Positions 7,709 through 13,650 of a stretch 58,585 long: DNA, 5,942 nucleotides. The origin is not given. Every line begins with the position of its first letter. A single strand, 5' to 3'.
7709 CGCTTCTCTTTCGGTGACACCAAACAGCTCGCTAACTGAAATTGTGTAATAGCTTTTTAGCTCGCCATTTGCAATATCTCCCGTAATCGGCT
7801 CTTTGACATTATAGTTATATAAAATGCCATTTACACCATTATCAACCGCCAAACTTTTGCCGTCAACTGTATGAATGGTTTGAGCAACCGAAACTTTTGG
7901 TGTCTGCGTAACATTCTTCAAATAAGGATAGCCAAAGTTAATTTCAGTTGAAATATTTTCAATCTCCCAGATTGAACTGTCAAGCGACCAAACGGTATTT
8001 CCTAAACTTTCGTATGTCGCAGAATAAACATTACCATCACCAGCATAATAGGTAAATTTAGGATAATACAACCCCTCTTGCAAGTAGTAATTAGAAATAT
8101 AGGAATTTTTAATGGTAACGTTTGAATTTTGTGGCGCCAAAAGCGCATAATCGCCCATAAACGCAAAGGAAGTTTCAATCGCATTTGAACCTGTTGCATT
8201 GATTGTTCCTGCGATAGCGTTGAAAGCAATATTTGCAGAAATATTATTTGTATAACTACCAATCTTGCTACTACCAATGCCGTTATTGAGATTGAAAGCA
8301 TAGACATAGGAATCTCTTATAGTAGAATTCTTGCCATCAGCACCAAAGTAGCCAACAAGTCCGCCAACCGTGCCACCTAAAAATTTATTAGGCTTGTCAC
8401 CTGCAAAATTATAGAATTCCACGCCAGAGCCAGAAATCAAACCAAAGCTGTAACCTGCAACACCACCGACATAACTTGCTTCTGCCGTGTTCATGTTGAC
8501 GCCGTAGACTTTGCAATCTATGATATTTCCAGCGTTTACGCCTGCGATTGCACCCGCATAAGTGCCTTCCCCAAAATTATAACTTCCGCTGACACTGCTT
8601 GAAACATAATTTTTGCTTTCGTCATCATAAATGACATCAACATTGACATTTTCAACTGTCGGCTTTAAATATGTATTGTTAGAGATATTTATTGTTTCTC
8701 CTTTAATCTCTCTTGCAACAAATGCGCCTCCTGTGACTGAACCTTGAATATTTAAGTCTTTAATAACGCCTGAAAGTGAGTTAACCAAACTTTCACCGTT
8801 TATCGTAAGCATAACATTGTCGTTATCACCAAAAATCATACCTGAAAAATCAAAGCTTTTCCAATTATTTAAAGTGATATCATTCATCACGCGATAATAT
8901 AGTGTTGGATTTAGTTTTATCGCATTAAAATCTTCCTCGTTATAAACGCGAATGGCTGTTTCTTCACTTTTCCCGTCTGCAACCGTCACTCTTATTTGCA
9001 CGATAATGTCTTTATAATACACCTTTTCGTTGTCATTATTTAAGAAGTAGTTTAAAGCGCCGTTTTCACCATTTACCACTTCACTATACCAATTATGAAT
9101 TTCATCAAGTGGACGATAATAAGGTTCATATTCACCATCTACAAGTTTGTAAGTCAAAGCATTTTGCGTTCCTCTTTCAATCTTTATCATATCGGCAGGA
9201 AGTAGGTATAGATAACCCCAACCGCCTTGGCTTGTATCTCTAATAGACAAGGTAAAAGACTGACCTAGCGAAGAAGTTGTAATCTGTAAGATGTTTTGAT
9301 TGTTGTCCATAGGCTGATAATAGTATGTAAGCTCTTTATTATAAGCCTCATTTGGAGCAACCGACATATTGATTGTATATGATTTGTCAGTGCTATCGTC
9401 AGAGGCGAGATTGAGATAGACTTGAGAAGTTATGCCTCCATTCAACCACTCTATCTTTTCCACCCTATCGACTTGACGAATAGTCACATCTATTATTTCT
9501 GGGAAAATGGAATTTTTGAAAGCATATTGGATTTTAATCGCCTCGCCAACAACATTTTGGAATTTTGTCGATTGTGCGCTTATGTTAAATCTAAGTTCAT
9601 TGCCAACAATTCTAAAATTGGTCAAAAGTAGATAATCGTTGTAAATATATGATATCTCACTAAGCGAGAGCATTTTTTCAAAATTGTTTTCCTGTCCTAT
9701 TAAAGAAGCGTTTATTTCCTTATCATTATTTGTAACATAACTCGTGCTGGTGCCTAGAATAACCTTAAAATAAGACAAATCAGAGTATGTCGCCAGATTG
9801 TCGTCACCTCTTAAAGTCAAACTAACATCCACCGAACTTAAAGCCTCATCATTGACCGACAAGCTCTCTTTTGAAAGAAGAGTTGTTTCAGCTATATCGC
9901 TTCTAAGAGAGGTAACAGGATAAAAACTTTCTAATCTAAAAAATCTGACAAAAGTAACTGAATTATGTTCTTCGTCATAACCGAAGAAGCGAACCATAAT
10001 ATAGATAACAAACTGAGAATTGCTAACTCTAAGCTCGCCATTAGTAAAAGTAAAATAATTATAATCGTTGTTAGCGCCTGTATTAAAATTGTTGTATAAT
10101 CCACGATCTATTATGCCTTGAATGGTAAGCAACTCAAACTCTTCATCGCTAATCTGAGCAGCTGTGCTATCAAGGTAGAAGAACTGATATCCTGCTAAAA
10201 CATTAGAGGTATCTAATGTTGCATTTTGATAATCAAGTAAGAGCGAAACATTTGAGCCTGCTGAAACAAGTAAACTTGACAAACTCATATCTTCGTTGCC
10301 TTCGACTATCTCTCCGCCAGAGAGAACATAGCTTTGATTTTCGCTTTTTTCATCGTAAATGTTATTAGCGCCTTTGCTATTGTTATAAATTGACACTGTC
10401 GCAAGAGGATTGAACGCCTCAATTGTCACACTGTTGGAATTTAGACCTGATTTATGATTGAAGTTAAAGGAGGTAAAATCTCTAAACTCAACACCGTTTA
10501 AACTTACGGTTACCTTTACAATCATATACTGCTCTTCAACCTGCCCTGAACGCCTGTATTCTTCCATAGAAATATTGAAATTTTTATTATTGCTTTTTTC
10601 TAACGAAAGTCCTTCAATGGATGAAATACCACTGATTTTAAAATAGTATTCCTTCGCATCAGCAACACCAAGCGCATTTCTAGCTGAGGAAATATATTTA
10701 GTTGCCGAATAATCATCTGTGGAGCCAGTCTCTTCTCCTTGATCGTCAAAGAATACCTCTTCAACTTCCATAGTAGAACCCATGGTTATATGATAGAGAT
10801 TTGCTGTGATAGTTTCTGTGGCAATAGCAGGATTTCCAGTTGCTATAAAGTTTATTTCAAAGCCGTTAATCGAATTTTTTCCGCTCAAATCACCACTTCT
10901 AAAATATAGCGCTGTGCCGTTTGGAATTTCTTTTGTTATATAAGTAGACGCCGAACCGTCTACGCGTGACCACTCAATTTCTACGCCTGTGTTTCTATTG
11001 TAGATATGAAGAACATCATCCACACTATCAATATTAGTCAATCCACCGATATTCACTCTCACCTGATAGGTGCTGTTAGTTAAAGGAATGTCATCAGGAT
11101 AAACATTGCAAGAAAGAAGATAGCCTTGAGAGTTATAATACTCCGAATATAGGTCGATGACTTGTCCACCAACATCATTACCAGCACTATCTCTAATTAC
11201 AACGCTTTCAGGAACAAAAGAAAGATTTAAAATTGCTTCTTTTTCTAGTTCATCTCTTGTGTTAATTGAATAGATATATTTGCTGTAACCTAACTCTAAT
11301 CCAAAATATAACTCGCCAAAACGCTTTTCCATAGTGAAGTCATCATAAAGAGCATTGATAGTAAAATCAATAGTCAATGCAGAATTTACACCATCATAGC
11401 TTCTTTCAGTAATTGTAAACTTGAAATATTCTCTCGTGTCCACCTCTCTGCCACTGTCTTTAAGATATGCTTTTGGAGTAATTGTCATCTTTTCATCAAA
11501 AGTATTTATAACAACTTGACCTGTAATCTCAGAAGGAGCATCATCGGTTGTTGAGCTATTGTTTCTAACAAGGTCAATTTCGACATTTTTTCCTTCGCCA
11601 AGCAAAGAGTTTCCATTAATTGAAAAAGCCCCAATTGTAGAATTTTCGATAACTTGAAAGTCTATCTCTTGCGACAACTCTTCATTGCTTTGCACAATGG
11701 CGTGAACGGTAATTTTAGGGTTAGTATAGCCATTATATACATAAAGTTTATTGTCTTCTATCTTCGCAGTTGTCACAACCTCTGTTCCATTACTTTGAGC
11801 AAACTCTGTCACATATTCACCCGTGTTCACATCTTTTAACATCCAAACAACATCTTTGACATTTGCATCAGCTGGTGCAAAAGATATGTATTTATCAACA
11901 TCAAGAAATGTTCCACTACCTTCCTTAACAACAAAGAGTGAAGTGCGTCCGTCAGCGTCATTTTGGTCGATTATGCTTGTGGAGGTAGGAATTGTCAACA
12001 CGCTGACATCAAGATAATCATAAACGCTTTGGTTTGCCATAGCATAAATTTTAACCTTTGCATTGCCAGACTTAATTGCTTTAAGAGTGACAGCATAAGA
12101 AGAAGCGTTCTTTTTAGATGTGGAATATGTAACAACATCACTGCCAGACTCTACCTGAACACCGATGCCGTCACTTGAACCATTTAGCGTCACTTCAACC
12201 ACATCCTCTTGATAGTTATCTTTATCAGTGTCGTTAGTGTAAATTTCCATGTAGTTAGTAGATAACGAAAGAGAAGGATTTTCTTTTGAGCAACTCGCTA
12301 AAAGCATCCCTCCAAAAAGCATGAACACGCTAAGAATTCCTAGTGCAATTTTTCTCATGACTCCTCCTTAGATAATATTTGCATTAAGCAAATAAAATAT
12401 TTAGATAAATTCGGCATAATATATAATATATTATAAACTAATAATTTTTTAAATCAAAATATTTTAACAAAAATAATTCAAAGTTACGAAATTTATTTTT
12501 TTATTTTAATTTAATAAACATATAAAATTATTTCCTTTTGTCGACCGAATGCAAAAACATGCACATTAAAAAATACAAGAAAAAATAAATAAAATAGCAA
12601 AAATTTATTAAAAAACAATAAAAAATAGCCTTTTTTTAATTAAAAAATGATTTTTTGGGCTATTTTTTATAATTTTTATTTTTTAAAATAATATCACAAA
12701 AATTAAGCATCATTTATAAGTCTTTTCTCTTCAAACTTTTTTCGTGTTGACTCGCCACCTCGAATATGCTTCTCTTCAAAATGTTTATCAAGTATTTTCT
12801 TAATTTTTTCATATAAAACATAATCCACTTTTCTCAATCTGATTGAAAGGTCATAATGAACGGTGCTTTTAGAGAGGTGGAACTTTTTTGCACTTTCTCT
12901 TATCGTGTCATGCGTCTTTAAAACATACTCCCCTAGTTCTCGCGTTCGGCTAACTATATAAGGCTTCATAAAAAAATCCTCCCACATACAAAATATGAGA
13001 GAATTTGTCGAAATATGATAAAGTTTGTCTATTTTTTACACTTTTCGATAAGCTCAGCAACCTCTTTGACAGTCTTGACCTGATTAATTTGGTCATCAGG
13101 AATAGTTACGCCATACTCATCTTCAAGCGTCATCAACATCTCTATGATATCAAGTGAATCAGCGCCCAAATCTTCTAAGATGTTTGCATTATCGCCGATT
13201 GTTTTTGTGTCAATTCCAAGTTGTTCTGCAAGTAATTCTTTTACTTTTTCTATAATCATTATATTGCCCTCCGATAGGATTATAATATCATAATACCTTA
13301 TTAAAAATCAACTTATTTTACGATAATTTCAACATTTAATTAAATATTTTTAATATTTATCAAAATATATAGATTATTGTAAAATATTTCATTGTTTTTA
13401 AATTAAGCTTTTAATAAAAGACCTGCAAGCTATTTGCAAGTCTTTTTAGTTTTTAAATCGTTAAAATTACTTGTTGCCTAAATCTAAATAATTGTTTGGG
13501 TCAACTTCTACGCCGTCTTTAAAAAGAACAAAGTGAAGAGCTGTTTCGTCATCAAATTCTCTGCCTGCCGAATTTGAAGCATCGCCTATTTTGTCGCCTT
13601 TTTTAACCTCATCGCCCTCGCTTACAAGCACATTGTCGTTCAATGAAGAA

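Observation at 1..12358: Unannotated giant lipoprotein (>4,100 aa) with several GLUG/beta-helix modules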

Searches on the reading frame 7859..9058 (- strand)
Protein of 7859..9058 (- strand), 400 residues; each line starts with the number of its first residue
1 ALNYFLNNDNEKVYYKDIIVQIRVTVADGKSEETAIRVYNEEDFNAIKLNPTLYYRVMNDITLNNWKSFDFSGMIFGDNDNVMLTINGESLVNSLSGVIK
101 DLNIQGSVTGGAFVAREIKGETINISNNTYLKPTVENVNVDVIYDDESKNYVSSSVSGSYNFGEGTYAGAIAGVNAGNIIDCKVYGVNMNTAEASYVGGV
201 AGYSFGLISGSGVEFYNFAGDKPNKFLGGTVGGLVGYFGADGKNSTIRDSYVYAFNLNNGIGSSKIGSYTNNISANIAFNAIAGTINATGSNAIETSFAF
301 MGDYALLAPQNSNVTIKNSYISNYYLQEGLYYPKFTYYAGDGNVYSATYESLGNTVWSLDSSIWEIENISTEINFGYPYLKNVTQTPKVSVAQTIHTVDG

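Call 13: search_protein_families(library=pfam, proteins=[window:7859-9058:-], max_evalue=10)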
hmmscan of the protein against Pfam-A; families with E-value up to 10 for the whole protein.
window:7859-9058:- (400 aa): 2 families
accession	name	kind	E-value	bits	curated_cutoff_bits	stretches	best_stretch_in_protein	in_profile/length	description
PF07581.17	Glug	-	0.024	15.5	20.5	3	194-213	2-23/28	The GLUG motif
PF13441.11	Gly-zipper_YMGG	-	0.63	10.2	28.9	1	165-205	6-42/45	YMGG-like Gly-zipper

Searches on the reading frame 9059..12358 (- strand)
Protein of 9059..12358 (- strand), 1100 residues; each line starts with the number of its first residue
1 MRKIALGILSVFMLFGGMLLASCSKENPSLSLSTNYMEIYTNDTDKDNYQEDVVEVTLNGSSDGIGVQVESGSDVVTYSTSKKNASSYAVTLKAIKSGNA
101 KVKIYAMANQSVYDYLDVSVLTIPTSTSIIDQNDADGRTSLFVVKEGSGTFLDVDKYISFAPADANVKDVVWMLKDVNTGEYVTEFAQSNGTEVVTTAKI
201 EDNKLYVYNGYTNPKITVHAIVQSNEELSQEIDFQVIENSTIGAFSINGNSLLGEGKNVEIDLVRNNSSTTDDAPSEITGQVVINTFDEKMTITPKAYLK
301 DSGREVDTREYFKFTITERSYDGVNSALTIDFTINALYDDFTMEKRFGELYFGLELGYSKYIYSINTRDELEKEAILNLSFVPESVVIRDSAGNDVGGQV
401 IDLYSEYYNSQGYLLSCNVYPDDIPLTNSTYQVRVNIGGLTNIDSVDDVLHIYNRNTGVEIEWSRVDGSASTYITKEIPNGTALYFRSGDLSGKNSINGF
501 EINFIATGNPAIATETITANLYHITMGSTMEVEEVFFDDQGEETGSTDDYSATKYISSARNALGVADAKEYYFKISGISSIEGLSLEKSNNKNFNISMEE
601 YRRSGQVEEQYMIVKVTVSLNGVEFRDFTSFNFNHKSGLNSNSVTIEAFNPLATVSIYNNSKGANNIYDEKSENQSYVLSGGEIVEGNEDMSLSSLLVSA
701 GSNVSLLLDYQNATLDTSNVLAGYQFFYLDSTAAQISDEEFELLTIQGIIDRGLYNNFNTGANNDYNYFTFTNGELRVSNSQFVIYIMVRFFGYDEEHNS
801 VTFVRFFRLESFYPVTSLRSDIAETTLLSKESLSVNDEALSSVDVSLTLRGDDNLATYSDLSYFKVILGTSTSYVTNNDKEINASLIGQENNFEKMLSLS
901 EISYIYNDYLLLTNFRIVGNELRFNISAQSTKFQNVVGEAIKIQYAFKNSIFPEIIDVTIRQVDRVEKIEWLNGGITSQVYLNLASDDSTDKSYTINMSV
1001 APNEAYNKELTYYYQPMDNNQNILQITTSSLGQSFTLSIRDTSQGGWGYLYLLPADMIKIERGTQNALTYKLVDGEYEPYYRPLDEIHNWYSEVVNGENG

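Call 13: search_protein_families(library=pfam, proteins=[window:9059-12358:-], max_evalue=10)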
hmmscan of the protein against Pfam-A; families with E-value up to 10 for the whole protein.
window:9059-12358:- (1100 aa): 1 family
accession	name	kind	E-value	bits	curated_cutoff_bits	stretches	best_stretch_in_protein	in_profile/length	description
PF22959.3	Ig_NUP210_15th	-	0.029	14.4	27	1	82-120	64-102/102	NUP210 Ig-like domain 15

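Call 52: search_protein_families(library=ncbifam, proteins=[window:9059-12358:-], max_evalue=0.1)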
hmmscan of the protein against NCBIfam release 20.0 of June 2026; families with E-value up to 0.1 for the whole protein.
window:9059-12358:- (1100 aa): 0 families

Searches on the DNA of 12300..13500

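Call 86: search_rna_families(source=window, start=12300, end=13500, threshold=evalue, max_evalue=0.1)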
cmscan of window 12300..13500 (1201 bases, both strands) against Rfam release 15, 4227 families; matches with E-value up to 0.1: 0.
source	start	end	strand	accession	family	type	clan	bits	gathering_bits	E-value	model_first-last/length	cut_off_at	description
